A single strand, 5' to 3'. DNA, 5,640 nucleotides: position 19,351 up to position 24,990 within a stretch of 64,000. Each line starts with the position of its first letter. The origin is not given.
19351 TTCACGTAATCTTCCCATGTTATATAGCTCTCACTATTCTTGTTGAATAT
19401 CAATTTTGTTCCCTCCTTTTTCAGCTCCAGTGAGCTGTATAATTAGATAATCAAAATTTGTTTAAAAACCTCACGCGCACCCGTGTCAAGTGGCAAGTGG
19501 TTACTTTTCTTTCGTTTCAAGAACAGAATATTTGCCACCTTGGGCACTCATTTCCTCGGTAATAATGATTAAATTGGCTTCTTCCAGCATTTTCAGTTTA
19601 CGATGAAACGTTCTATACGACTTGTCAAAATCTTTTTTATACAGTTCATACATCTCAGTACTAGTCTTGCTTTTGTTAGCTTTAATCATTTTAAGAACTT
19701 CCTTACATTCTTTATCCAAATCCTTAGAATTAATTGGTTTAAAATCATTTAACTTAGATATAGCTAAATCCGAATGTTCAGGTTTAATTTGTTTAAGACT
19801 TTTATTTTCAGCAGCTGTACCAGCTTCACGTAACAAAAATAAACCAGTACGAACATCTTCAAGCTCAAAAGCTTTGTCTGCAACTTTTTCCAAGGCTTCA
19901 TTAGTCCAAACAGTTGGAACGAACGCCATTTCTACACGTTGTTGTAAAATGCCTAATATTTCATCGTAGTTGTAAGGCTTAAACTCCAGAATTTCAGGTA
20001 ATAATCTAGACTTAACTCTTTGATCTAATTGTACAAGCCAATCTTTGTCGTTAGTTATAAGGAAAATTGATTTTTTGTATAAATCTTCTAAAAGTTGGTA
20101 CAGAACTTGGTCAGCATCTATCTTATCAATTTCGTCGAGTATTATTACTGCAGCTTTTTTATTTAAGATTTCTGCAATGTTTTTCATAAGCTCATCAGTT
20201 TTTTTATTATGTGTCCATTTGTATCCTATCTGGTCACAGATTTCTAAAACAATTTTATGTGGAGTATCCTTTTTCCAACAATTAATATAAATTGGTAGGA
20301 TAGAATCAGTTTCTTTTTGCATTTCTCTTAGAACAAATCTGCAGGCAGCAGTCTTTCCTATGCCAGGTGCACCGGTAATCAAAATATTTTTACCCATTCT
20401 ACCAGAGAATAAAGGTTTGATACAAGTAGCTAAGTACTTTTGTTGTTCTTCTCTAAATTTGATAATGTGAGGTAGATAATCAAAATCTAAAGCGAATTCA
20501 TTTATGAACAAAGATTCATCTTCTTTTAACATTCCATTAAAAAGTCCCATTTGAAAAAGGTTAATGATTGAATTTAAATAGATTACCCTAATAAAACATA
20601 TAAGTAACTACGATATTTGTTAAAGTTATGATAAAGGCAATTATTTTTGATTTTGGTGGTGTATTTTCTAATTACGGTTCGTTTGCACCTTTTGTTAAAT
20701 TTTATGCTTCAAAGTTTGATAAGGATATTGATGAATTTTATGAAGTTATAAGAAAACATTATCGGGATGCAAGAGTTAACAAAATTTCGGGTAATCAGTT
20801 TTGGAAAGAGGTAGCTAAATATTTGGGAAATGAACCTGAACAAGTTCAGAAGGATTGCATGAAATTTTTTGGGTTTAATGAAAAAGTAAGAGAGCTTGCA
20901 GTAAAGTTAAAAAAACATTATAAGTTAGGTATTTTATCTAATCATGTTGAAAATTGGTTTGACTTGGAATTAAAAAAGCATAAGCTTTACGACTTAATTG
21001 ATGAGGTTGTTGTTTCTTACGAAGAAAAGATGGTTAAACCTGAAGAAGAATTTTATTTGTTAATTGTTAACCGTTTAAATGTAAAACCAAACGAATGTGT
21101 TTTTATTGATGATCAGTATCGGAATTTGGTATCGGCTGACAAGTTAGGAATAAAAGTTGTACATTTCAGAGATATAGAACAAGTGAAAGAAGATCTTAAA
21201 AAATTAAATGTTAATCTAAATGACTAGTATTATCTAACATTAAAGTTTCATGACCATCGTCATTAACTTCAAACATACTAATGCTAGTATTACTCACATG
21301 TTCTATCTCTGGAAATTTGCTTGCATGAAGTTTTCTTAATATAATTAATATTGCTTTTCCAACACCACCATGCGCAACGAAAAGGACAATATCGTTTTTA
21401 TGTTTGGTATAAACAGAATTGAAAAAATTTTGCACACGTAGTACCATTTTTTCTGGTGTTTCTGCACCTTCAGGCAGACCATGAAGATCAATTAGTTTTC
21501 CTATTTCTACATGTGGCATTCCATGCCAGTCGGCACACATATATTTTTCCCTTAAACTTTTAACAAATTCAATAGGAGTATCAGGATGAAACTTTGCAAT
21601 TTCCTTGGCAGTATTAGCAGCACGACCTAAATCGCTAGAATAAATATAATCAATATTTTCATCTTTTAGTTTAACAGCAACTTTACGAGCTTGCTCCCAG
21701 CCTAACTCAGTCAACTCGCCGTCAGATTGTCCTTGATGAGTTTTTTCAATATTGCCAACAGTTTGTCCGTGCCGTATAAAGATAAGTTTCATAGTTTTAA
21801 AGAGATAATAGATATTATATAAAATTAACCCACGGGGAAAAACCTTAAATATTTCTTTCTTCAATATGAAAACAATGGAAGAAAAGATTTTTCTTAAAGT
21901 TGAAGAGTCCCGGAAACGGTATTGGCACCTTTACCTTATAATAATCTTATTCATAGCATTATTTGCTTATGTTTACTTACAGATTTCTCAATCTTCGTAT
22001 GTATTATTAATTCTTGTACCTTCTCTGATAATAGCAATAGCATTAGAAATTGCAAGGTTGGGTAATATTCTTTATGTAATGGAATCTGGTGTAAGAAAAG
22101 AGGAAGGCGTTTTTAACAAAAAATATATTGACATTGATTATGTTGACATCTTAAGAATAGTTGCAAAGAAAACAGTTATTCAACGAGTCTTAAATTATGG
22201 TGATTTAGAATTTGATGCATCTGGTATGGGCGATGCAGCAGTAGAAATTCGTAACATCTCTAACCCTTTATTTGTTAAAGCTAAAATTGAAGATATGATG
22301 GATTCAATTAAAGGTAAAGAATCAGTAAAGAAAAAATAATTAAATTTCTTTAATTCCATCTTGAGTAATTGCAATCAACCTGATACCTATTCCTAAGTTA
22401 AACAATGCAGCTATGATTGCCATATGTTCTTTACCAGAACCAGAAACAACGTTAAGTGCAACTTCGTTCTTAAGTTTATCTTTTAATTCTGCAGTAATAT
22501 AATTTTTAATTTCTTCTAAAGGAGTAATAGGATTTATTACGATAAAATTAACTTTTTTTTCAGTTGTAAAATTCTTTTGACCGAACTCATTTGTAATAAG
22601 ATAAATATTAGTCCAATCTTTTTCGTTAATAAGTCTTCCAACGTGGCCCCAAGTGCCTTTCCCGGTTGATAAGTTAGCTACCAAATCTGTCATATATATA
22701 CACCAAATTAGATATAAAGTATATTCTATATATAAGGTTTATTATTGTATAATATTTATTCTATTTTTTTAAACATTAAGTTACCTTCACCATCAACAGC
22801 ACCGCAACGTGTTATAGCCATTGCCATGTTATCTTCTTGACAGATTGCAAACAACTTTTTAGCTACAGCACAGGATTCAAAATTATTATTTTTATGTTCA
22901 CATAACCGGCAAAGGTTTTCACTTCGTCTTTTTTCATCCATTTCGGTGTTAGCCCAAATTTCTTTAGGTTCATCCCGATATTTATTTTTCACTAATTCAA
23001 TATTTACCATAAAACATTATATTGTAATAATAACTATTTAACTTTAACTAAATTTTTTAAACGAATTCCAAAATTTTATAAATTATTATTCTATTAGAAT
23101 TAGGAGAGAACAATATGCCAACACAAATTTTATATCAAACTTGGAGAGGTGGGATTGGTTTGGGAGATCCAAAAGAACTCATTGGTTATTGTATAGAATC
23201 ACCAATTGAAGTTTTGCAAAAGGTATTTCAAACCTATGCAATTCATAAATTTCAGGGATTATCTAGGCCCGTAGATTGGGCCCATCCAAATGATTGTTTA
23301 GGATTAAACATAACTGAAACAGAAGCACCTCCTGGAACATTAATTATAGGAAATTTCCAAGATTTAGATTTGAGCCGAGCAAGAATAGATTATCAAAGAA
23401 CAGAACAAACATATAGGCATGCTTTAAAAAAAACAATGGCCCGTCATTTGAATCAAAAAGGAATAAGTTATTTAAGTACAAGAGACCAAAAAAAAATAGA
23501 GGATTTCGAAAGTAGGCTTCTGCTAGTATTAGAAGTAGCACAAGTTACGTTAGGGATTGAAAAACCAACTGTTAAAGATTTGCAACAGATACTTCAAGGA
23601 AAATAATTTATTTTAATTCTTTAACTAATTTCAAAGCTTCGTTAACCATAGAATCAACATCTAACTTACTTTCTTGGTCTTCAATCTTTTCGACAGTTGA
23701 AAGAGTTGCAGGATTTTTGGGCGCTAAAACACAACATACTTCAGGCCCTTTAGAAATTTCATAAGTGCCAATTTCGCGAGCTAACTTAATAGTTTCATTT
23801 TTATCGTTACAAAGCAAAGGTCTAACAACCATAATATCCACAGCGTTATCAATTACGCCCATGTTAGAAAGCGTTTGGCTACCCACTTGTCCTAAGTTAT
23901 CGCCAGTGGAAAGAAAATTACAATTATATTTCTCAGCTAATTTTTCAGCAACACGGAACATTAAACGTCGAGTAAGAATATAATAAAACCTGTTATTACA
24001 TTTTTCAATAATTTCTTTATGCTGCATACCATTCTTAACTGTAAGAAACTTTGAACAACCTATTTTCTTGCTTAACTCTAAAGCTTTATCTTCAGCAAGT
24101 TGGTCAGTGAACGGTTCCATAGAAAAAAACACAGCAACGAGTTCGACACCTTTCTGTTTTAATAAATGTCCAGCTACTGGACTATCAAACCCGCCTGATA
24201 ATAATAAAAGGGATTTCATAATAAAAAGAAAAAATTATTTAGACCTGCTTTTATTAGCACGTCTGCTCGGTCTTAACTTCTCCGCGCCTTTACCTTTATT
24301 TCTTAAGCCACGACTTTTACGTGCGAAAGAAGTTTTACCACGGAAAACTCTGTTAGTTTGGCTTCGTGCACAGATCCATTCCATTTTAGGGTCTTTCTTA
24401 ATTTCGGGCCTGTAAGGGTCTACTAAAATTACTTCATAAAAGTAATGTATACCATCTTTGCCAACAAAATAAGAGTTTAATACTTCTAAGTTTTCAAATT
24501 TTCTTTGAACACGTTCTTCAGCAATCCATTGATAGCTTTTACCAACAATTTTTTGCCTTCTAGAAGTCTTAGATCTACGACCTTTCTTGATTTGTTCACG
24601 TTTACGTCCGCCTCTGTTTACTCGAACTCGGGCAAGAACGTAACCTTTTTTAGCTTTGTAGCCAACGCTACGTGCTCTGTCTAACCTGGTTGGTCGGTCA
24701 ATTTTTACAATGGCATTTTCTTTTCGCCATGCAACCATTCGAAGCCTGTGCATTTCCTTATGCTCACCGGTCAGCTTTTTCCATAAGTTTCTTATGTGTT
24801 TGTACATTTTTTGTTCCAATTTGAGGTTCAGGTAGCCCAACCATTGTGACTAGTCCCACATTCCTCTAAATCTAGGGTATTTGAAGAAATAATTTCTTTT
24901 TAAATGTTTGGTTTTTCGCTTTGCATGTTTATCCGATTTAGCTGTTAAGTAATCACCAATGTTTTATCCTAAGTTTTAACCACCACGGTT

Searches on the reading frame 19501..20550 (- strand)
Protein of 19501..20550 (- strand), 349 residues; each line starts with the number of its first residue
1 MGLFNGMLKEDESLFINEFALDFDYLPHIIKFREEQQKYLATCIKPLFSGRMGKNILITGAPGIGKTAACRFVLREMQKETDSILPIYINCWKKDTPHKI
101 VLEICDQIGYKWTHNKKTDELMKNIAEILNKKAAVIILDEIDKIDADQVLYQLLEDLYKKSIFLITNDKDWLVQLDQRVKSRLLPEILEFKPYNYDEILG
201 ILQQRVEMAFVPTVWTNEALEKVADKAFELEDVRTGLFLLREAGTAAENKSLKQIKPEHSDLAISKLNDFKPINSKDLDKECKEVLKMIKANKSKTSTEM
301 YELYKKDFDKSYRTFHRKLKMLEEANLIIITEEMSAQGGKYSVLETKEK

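Call 28: search_protein_families(library=pfam, proteins=[window:19501-20550:-], max_evalue=0.01)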
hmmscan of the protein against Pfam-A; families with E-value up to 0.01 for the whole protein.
window:19501-20550:- (349 aa): 22 families
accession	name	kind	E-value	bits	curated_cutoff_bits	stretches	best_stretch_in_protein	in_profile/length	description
PF13401.12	AAA_22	-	2e-16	60.9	27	1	54-157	6-107/130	AAA domain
PF22703.2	Cdc6_lid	-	1e-11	45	27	1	201-259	3-62/68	Cdc6 AAA+ ATPase-type lid domain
PF13191.12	AAA_16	-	1.2e-09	39.4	32.6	1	32-156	4-158/167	AAA ATPase domain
PF05729.18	NACHT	-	2e-08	34.7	26.7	1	56-198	3-159/167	NACHT domain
PF00004.35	AAA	-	6.8e-08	33.5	21.2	1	56-159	1-97/131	ATPase family associated with various cellular activities (AAA)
PF00931.28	NB-ARC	-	2.1e-07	30.9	23.5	1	42-171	7-140/248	NB-ARC domain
PF07693.20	KAP_NTPase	-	7e-07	29.2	20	1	55-108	22-75/293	KAP family P-loop domain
PF24883.2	NPHP3_N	-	7.6e-07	29.9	24.8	1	56-160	25-152/164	Nephrocystin 3, N-terminal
PF05621.17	TniB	-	3.7e-06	27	22.4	1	48-145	31-132/189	Bacterial TniB protein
PF20720.3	nSTAND3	-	1.3e-05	25.4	27.2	1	55-138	19-108/155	Novel STAND NTPase 3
PF13245.12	AAA_19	-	1.7e-05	25.4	25.1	1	53-170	11-127/134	AAA domain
PF07728.20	AAA_5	-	4.4e-05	23.9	22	1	55-177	1-110/139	AAA domain (dynein-related subfamily)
PF13173.12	AAA_14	-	5.5e-05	23.6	27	1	54-198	3-128/129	AAA domain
PF07724.20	AAA_2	-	7.9e-05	23.2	27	1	55-156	5-101/166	AAA domain (Cdc48 subfamily)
PF05673.19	DUF815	-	0.00019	21.1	23.8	1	34-81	34-81/249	Protein of unknown function (DUF815)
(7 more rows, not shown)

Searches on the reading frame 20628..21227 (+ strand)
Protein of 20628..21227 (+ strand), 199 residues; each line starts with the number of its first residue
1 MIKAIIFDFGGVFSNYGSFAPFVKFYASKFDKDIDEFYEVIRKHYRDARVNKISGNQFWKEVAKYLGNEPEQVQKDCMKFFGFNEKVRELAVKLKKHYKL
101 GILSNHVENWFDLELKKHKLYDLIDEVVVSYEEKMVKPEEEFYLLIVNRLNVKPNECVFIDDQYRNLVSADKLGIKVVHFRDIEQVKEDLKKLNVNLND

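Call 28: search_protein_families(library=pfam, proteins=[window:20628-21227:+], max_evalue=0.01)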
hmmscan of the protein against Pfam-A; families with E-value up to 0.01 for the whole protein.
window:20628-21227:+ (199 aa): 4 families
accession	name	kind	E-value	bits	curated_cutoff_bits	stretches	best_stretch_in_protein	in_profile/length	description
PF13419.12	HAD_2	-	2.9e-17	63.8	23.8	1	31-178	31-176/178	Haloacid dehalogenase-like hydrolase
PF00702.32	Hydrolase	-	8.2e-12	46.3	26.4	1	2-169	1-186/191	haloacid dehalogenase-like hydrolase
PF13242.12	Hydrolase_like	-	0.002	18.4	22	1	137-179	4-47/75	HAD-hyrolase-like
PF03031.24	NIF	-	0.0031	17.7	21.8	1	87-193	43-146/160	NLI interacting factor-like phosphatase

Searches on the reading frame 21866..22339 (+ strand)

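Call 66: search_protein_families(library=ncbifam, proteins=[window:21866-22339:+], max_evalue=0.1)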
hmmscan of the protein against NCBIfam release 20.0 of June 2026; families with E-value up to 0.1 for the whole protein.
window:21866-22339:+ (157 aa): 1 family
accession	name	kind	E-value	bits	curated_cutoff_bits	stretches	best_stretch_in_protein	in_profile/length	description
NF033192.3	CPBP_JDVT_MrtJ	equivalog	0.074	13.7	75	0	14-61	29-76/98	JDVT-CTERM system glutamic-type intramembrane protease MrtJ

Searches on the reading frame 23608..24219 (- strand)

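Call 26: search_protein_families(library=pfam, proteins=[window:23608-24219:-], max_evalue=0.01)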
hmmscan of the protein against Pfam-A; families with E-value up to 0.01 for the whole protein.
window:23608-24219:- (203 aa): 3 families
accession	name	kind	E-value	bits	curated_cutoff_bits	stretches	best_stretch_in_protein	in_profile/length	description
PF02568.20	ThiI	-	3.6e-52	177.3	20.5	1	2-187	5-196/197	Thiamine biosynthesis protein (ThiI)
PF06508.19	QueC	-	1.1e-05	25.4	22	1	2-151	1-174/210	Queuosine biosynthesis protein QueC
PF03054.22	tRNA_Me_trans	-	0.0014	18.8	20.6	1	4-38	4-38/202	tRNA methyl transferase HUP domain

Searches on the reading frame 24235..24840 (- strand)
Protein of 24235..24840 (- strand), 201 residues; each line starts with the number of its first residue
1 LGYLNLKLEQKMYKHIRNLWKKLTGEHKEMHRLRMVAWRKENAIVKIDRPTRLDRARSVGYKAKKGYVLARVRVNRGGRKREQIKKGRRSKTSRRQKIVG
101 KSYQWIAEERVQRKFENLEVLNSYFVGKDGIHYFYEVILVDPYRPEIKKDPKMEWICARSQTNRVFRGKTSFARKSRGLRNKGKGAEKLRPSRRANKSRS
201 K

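Call 26: search_protein_families(library=pfam, proteins=[window:24235-24840:-], max_evalue=0.01)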
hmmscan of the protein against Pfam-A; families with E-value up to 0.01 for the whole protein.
window:24235-24840:- (201 aa): 1 family
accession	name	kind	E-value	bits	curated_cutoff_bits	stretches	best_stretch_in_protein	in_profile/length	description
PF00827.22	Ribosomal_L15e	-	2.9e-68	229.7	27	1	12-196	2-191/191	Ribosomal L15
